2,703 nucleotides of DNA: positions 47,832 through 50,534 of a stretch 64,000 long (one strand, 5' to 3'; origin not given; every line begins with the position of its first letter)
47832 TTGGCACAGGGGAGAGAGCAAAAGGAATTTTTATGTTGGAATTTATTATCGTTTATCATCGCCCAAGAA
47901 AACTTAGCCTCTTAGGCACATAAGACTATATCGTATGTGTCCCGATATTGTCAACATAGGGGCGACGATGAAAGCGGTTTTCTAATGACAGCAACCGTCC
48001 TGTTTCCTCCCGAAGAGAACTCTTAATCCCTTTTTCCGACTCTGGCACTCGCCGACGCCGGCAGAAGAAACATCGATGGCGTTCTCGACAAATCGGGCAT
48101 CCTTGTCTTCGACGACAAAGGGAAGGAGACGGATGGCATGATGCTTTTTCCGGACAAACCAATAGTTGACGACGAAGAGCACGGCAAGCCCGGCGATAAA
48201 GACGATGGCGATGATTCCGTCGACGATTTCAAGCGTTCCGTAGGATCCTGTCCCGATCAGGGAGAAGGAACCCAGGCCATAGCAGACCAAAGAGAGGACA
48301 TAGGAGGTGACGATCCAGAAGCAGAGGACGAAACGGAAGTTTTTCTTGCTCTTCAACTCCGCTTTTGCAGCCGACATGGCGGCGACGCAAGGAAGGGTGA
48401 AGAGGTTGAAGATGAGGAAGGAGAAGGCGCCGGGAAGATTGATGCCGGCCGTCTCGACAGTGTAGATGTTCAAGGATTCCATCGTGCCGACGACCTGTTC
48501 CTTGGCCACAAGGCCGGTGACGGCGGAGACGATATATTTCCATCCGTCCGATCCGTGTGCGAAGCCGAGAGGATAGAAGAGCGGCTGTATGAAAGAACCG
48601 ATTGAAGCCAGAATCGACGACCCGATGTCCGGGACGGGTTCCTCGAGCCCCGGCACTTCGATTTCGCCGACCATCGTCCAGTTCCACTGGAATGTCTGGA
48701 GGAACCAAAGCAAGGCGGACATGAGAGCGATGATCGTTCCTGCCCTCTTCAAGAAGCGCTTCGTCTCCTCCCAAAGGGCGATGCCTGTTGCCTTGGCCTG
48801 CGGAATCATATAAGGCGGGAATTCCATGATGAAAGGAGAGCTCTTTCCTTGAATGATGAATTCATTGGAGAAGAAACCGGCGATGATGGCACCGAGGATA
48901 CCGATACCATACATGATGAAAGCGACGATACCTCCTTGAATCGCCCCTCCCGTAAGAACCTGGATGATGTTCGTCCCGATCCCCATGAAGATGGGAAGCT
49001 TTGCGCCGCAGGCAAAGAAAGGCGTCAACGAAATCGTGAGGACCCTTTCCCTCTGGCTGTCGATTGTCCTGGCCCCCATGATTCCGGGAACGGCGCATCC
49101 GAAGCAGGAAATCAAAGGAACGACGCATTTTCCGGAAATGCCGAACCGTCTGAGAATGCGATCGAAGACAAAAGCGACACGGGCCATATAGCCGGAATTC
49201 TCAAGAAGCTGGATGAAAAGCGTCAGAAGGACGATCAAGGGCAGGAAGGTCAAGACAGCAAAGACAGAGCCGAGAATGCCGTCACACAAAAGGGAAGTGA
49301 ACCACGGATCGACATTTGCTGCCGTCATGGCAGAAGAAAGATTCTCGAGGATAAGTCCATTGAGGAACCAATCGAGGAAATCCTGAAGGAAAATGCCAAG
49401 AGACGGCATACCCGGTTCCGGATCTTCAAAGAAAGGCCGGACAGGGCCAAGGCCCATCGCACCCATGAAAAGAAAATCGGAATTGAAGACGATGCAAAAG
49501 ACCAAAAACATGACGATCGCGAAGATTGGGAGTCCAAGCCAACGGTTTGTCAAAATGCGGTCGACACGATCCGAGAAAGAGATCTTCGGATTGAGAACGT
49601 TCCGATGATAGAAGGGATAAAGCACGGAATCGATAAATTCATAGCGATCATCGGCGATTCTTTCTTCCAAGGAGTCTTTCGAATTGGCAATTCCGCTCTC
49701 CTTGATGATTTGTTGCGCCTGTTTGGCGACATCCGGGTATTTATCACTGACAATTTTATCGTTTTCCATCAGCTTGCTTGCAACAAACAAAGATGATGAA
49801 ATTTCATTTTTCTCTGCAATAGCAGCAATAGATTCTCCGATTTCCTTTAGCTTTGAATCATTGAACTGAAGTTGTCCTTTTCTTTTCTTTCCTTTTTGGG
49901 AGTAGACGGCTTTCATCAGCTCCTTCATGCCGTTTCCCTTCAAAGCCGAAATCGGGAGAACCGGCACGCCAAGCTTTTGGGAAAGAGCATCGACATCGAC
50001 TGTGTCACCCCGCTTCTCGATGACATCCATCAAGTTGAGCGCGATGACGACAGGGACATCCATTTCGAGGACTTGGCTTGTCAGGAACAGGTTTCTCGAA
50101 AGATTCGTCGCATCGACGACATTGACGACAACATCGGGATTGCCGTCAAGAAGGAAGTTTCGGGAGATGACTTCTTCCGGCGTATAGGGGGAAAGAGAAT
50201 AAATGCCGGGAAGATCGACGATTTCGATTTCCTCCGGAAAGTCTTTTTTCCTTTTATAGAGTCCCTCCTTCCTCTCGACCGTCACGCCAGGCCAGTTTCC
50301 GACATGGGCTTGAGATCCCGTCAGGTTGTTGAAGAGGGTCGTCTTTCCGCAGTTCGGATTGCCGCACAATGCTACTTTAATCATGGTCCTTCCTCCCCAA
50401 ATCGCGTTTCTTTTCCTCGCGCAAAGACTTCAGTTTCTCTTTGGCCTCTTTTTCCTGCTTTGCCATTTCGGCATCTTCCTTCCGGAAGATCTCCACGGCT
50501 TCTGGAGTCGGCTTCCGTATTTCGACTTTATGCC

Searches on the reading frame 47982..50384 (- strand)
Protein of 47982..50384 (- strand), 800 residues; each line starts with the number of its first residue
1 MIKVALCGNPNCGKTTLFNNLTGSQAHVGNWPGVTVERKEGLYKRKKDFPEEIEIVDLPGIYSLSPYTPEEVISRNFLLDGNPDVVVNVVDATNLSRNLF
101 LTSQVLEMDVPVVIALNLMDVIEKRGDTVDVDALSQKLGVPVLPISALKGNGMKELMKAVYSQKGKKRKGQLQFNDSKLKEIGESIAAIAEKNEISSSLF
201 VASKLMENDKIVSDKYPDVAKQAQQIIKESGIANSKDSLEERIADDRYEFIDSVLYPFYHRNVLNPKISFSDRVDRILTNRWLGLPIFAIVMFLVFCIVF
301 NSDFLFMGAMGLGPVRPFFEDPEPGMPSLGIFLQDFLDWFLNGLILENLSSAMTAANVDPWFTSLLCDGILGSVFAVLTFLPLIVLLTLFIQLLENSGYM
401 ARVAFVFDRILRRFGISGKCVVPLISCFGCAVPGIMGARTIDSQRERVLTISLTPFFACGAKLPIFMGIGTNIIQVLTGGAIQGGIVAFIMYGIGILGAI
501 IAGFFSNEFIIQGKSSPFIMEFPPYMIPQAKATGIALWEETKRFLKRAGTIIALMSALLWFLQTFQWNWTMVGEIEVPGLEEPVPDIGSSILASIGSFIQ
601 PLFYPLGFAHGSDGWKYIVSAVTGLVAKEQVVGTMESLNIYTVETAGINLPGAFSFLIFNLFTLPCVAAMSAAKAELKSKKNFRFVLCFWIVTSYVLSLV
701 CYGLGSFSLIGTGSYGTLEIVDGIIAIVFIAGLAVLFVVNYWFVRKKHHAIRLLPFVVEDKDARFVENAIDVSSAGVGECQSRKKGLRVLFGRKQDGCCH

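Call 87: search_protein_families(library=pfam, proteins=[window:47982-50384:-], max_evalue=0.00001)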
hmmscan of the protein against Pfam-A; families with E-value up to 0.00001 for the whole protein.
window:47982-50384:- (800 aa): 6 families
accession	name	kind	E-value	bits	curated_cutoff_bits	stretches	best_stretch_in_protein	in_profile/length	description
PF02421.24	FeoB_N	-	2.8e-66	222.3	27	1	3-159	2-155/156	Ferrous iron transport protein B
PF07670.19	Gate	-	4.1e-32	111.2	29.6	2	377-469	1-100/104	Nucleoside recognition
PF01926.29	MMR_HSR1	-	2.8e-19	69.7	21.9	1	3-117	1-112/113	50S ribosome-binding GTPase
PF07664.17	FeoB_C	-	3.9e-14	52.6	26.6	1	488-539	1-53/54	Ferrous iron transport protein B C terminus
PF00009.33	GTP_EFTU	-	6e-07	29.7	26.5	0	83-162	93-184/188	Elongation factor Tu GTP binding domain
PF17910.6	FeoB_Cyto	-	7.1e-07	30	23.4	1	180-255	10-85/90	FeoB cytosolic helical domain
